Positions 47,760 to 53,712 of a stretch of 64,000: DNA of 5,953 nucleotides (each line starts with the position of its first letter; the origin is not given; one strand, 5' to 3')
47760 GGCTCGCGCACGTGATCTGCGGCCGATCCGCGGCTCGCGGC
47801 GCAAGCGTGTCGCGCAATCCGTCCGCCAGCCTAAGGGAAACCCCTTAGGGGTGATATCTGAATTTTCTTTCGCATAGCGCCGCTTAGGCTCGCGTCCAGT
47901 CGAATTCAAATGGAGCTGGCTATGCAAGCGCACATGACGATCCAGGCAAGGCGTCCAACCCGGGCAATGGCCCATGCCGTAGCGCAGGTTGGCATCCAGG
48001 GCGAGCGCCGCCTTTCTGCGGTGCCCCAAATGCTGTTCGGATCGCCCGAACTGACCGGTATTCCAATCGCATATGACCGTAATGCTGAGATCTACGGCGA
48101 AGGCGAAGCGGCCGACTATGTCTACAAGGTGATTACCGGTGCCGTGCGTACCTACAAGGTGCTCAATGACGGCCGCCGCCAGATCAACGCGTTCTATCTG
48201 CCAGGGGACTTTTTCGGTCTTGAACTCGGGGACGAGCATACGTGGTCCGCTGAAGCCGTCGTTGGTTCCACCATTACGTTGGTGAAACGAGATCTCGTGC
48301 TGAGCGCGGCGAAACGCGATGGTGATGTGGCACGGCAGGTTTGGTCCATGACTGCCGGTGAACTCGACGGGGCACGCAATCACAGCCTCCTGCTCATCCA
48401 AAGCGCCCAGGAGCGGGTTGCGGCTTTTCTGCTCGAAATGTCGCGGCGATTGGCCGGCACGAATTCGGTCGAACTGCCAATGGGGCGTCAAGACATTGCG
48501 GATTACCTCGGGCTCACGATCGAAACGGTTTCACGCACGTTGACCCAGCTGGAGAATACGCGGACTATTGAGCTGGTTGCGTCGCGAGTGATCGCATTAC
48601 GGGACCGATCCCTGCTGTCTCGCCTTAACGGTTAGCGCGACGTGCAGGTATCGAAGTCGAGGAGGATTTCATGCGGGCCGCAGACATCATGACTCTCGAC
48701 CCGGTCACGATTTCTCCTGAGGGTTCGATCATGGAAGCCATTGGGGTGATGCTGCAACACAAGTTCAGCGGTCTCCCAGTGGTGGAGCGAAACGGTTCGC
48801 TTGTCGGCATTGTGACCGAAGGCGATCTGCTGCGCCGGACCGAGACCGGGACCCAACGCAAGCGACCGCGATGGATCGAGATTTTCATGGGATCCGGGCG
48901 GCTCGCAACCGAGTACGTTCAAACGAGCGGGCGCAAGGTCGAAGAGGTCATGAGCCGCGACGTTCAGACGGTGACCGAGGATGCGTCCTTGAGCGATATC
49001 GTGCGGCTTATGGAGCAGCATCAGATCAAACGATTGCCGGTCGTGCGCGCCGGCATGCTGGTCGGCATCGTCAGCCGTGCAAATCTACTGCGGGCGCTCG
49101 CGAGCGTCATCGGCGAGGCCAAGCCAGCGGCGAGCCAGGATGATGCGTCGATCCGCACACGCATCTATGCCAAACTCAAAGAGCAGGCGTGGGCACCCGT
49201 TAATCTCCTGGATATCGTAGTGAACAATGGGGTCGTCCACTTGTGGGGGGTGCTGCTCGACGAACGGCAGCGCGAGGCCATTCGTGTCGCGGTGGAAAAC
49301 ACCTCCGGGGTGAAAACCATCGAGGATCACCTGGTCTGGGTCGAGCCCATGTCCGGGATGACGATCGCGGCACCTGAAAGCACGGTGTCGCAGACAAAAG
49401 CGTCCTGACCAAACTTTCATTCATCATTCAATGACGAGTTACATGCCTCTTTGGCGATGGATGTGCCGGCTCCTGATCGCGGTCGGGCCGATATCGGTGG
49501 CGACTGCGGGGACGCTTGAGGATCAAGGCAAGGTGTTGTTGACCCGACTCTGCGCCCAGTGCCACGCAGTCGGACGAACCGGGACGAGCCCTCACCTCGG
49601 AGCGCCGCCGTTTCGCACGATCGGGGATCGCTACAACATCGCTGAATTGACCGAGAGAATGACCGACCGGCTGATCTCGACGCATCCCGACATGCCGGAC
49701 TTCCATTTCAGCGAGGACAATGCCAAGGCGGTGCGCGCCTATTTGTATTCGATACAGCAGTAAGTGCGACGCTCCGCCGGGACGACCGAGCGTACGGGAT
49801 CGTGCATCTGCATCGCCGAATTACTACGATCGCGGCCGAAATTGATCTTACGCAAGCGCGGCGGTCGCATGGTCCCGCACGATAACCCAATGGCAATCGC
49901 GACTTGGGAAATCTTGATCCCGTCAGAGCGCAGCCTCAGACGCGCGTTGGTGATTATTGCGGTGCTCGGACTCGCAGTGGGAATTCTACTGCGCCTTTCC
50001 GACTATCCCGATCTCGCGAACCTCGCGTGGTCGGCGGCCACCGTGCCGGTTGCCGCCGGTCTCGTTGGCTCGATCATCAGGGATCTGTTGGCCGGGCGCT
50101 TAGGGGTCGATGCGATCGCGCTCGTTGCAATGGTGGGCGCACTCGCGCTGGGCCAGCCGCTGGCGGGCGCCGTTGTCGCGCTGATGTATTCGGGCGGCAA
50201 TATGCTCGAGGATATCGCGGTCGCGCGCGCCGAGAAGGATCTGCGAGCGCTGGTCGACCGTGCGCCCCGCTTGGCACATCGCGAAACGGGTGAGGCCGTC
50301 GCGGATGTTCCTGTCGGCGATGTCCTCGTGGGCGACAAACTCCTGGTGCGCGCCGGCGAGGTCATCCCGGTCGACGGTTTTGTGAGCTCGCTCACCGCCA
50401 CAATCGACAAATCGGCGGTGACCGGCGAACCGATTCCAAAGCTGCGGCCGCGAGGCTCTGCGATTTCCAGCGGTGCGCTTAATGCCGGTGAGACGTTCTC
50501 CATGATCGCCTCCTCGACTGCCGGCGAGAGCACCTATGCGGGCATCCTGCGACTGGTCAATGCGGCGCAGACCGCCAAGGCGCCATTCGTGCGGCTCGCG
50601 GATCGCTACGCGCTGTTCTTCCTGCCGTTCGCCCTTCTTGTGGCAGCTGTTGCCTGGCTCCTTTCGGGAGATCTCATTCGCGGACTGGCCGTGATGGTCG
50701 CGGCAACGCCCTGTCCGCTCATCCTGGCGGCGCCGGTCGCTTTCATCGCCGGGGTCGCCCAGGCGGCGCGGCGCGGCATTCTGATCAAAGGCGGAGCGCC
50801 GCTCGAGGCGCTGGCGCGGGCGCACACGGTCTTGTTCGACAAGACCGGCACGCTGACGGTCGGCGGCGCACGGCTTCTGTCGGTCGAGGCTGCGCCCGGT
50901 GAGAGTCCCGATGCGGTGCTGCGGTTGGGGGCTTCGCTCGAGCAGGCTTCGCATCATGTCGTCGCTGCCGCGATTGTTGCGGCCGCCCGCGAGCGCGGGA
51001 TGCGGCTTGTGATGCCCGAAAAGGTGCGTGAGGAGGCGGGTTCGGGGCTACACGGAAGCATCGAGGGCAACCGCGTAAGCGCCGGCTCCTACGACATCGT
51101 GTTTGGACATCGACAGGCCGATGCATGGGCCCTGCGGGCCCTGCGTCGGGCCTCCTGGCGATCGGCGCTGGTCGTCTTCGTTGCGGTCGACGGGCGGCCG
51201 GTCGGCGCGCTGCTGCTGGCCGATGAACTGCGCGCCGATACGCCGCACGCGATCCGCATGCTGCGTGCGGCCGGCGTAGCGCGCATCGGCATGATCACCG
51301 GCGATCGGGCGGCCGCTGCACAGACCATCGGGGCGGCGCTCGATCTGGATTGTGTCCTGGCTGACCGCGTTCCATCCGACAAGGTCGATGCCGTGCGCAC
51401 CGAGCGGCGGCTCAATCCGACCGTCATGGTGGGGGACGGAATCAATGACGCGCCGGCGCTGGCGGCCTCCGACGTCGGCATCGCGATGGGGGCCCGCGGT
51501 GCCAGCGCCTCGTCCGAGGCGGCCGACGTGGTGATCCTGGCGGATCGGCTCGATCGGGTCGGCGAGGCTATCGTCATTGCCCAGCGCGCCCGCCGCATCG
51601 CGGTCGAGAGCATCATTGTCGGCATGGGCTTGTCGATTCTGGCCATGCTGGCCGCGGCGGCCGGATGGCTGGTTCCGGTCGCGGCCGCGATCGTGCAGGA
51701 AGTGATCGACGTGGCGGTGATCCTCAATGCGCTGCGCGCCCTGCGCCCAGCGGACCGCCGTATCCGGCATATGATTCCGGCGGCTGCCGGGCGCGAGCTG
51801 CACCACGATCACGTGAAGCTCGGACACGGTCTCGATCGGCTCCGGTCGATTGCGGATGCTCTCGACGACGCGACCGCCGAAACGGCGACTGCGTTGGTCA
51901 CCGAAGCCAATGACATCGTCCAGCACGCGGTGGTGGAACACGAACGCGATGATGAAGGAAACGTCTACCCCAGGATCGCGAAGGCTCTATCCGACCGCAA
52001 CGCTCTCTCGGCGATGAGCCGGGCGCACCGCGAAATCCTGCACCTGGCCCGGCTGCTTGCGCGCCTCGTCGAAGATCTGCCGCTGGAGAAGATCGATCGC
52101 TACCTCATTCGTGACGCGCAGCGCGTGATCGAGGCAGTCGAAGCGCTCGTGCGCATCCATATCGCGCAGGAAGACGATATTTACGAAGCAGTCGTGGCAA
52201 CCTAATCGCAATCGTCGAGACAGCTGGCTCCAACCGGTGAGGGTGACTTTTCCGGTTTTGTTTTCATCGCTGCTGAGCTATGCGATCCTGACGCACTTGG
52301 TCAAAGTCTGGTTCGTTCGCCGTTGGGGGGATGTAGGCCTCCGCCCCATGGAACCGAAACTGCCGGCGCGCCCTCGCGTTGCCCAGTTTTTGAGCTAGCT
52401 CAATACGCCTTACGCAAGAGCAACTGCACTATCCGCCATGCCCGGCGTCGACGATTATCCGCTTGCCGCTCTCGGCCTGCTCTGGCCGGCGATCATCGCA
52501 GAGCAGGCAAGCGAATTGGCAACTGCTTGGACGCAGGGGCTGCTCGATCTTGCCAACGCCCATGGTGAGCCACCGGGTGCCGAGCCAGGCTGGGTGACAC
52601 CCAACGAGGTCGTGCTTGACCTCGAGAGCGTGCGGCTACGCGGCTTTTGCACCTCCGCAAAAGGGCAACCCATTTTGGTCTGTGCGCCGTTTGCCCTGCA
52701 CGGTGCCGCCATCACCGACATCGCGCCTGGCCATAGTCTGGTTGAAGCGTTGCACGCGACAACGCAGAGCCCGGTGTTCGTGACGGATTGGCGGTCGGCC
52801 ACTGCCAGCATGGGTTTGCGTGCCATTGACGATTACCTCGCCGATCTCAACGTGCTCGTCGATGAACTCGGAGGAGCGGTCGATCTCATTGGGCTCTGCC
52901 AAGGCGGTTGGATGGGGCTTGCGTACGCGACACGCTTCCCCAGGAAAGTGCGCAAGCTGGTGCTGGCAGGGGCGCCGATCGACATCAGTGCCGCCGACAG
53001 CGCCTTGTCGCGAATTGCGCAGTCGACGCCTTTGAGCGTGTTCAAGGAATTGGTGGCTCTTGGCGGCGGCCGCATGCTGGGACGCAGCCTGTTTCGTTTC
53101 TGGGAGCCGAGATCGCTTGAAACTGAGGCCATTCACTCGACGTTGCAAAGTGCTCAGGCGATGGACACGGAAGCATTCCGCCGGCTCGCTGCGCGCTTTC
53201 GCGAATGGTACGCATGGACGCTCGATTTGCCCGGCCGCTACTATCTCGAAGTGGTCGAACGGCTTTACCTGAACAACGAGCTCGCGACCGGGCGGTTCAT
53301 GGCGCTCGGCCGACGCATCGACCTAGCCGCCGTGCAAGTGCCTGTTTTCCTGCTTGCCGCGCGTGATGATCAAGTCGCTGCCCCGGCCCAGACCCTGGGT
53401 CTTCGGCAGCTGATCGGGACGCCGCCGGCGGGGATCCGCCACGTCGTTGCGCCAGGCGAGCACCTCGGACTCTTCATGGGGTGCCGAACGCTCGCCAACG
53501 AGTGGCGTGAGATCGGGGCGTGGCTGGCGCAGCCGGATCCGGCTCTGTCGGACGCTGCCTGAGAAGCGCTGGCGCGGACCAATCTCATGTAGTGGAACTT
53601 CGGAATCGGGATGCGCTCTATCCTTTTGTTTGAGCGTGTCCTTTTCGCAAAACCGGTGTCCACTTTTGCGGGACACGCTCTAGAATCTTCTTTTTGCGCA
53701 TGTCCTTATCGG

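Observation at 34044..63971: A 30-kb FixLJ/FixK low-oxygen island with nine FixK-type boxes, all in intergenic regions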

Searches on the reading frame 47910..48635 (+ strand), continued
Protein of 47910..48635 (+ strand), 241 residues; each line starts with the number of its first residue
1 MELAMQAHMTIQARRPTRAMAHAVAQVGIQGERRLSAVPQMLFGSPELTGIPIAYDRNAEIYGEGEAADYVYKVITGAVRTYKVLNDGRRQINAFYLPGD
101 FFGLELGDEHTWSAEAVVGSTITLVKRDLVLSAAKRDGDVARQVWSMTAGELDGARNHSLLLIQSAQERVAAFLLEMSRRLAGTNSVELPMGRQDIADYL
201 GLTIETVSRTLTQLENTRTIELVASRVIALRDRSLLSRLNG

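Call 73: get_annotated_region(hit=H1, flank=20000)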
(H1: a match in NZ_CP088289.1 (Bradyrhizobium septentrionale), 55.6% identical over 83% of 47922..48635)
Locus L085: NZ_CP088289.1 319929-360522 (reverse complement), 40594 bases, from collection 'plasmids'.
description: Bradyrhizobium septentrionale strain 162S2 plasmid pBs162S2a, complete sequence
organism: Bradyrhizobium septentrionale (NCBI taxid 1404411)
taxonomy: Bacteria; Pseudomonadota; Alphaproteobacteria; Hyphomicrobiales; Nitrobacteraceae; Bradyrhizobium; Bradyrhizobium septentrionale
host: -; source: Glycine max cv. AC Glengarry,Cell culture,Root nodule from soybean plant inoculated with root zone soil from ...; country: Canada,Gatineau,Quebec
typing (MOB-suite, as given by PLSDB): conjugative; replicon rep_cluster_506; relaxase MOBP; mating-pair formation MPF_T
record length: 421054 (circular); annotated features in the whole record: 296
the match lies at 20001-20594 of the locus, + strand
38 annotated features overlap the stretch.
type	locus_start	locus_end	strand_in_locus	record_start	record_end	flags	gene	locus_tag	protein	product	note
CDS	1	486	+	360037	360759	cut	-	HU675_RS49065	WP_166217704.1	CBS domain-containing protein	-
CDS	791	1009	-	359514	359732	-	-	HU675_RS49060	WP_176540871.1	hypothetical protein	-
CDS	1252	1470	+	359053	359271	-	-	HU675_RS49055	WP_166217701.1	hypothetical protein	-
CDS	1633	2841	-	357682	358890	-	-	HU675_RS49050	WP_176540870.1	OpgC domain-containing protein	-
CDS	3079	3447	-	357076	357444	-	-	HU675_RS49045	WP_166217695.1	carboxymuconolactone decarboxylase family protein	-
CDS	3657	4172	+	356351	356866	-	-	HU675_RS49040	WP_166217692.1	Spy/CpxP family protein refolding chaperone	-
CDS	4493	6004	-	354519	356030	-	-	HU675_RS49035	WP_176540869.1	hypothetical protein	-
CDS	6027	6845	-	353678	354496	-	-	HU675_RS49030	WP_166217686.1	universal stress protein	-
CDS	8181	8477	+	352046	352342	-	-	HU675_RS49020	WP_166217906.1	cytochrome c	-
CDS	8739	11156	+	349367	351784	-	-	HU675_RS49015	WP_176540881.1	phosphoketolase family protein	-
CDS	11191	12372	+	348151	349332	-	-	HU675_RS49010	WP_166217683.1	acetate/propionate family kinase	GO:0006083 - acetate metabolic process [Evidence IEA]; GO:0006113 - fermentation [Evidence IEA]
CDS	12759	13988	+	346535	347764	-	-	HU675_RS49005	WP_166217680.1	APC family permease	-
CDS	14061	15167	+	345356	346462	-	-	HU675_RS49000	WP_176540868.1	SbmA/BacA-like family transporter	GO:0015833 - peptide transport [Evidence IEA]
CDS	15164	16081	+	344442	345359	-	-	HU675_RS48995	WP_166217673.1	J domain-containing protein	-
CDS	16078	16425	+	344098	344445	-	-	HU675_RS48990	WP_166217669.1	chaperone modulator CbpM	-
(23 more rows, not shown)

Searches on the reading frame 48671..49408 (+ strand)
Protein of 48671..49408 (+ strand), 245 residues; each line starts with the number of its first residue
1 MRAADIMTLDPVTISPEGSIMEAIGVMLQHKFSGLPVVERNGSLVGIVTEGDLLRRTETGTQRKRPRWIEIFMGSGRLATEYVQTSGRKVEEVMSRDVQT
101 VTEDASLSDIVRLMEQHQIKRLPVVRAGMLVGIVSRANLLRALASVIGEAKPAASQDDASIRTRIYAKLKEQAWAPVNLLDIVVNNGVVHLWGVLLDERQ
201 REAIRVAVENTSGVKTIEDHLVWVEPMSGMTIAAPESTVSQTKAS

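Call 8: search_protein_families(library=pfam, proteins=[window:48671-49408:+], max_evalue=0.01)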
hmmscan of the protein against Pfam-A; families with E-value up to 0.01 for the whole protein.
window:48671-49408:+ (245 aa): 2 families
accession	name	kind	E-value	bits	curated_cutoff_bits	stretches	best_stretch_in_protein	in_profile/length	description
PF00571.33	CBS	-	1.3e-34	118.7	24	2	90-144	1-56/57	CBS domain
PF04972.22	BON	-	4.2e-12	46.6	27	1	157-223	1-67/69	BON domain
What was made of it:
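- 47922..49763 (+): fixK (237 aa, no cysteine), CBS-BON protein and small cytochrome c; probable operon. Pfam (call 8).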

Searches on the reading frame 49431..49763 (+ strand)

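Call 8: search_protein_families(library=pfam, proteins=[window:49431-49763:+], max_evalue=0.01)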
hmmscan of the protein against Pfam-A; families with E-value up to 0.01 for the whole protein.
window:49431-49763:+ (110 aa): 3 families
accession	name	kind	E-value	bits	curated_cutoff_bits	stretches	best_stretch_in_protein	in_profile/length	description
PF00034.26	Cytochrom_C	-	8.7e-07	30.6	21.3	1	32-107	3-88/90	Cytochrome c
PF13442.11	Cytochrome_CBB3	-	2.1e-06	28.4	27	1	31-105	4-68/68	Cytochrome C oxidase, cbb3-type, subunit III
PF14495.11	Cytochrom_C550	-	0.0076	16.4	27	0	31-57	27-53/136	Cytochrome c-550 domain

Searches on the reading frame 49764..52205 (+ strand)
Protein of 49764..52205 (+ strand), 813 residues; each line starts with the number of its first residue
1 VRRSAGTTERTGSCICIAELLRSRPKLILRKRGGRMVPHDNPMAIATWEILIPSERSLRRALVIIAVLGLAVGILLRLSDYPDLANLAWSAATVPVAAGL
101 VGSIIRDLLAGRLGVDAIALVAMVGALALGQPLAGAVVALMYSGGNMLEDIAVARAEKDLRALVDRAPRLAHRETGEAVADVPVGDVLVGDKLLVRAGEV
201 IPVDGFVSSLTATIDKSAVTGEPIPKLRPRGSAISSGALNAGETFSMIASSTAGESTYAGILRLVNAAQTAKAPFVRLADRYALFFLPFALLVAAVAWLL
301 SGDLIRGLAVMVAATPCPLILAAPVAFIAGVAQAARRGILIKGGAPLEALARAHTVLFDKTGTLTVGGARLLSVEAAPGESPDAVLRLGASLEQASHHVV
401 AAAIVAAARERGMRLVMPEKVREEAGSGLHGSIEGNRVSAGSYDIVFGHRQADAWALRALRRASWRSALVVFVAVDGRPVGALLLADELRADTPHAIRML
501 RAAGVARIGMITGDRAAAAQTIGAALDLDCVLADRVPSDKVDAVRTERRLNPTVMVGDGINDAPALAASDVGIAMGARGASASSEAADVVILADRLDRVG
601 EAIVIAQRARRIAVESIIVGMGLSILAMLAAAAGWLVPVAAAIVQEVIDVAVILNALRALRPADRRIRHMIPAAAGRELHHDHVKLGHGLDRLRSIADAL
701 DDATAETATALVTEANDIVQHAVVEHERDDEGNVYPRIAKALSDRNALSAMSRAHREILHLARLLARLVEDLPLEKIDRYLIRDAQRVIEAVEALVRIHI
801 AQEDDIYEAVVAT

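Call 8: search_protein_families(library=pfam, proteins=[window:49764-52205:+], max_evalue=0.01)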
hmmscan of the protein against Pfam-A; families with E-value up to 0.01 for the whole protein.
window:49764-52205:+ (813 aa): 3 families
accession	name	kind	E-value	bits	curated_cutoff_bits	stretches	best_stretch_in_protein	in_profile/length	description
PF00122.25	E1-E2_ATPase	-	3e-37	128.3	28.1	1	168-337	4-181/181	E1-E2 ATPase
PF00702.32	Hydrolase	-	3.9e-21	76.7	26.4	1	355-569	3-190/191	haloacid dehalogenase-like hydrolase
PF01814.28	Hemerythrin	-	9.4e-08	33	25.3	1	678-807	5-123/127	Hemerythrin HHE cation binding domain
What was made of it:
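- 49890..52205 (+): P1B-type heavy-metal ATPase with a C-terminal hemerythrin domain (P1B-5 type). Pfam gives E1-E2_ATPase, Hydrolase and Hemerythrin (call 8).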

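Call 24: search_protein_families(library=ncbifam, proteins=[window:49764-52205:+], max_evalue=0.001)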
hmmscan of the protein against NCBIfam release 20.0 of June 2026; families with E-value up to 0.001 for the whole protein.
window:49764-52205:+ (813 aa): 19 families
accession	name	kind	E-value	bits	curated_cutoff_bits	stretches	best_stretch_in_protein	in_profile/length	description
TIGR01525.1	ATPase-IB_hvy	subfamily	8.8e-145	483.7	346.25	1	115-658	1-559/560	heavy metal translocating P-type ATPase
TIGR01512.1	ATPase-IB2_Cd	subfamily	1.9e-135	452.3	313.5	2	115-413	1-288/494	cadmium family heavy metal-translocating P-type ATPase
NF008262.1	PRK11033.1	equivalog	5.6e-94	316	1005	1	64-661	127-729/731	zinc/cadmium/mercury/lead-transporting ATPase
TIGR01511.1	ATPase-IB1_Cu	subfamily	7.6e-90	302.3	397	1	143-658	54-540/542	copper-translocating P-type ATPase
NF033775.1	P_type_ZntA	exception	9e-85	285.4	1240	1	83-661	150-730/732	Zn(II)/Cd(II)/Pb(II) translocating P-type ATPase ZntA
NF007952.0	PRK10671.1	equivalog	5e-73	246.6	1316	1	137-669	295-834/838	copper-exporting P-type ATPase CopA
TIGR01494.1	ATPase_P-type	subfamily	3.6e-57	193.9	62.3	1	138-643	2-476/478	HAD-IC family P-type ATPase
TIGR01497.1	kdpB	equivalog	1.4e-32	112.7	527.9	1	175-601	112-558/675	potassium-transporting ATPase subunit KdpB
NF010609.0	PRK14010.1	equivalog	2e-26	92.4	1323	2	471-607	424-559/673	K(+)-transporting ATPase subunit B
TIGR01647.1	ATPase-IIIA_H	equivalog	1.7e-23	82.8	615.5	2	176-367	99-300/755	plasma-membrane proton-efflux P-type ATPase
TIGR01517.1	ATPase-IIB_Ca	equivalog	9.6e-22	77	507.05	2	531-605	607-681/882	calcium-translocating P-type ATPase, PMCA-type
TIGR01522.1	ATPase-IIA2_Ca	equivalog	1.3e-21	76.1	798.3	2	531-599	567-636/854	calcium-transporting P-type ATPase, PMR1-type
TIGR01106.1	ATPase-IIC_X-K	subfamily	7e-15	54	946.1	1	530-597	662-730/997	Na,H/K antiporter P-type ATPase subunit alpha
TIGR01523.1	ATPase-IID_K-Na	equivalog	1.1e-14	53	645.05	1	530-606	670-747/997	potassium/sodium efflux P-type ATPase, fungal-type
TIGR01524.1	ATPase-IIIB_Mg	equivalog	7e-14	50.6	610.75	2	134-410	90-396/867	magnesium-translocating P-type ATPase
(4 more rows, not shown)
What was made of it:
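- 49890..52205 (+): NCBIfam gives ATPase-IB_hvy (call 24).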

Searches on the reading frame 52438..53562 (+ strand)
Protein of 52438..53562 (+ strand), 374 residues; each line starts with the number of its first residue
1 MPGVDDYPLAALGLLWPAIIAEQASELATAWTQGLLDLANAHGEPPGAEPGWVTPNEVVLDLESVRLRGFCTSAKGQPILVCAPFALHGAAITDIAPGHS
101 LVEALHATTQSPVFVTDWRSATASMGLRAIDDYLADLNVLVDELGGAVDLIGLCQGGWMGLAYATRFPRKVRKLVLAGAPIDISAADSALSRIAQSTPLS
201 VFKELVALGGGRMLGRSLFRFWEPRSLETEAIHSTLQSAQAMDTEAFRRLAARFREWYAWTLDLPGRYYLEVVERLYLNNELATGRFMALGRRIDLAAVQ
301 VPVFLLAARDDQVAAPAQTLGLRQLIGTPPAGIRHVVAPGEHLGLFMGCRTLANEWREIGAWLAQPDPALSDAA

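Call 8: search_protein_families(library=pfam, proteins=[window:52438-53562:+], max_evalue=0.01)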
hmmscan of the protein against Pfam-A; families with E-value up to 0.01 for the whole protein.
window:52438-53562:+ (374 aa): 5 families
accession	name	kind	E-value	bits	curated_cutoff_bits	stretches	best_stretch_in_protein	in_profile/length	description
PF11339.14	DUF3141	-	2.2e-13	50.1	29.7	1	74-321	66-319/582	Protein of unknown function (DUF3141)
PF00561.26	Abhydrolase_1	-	1.8e-11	44.6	25.8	1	102-346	20-242/245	alpha/beta hydrolase fold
PF06850.17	PHB_depo_C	-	1.3e-09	38.3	27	1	251-350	84-186/203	PHB de-polymerase C-terminus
PF12697.13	Abhydrolase_6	-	5.3e-07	31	26.3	1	98-342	13-204/217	Alpha/beta hydrolase family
PF12146.15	Hydrolase_4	-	5.1e-06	26.4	27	1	118-203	39-135/239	Serine aminopeptidase, S33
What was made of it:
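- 52438..53562 (+): Alpha/beta hydrolase resembling a PHB depolymerase. Pfam gives DUF3141, Abhydrolase_1 and PHB_depo_C (call 8).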
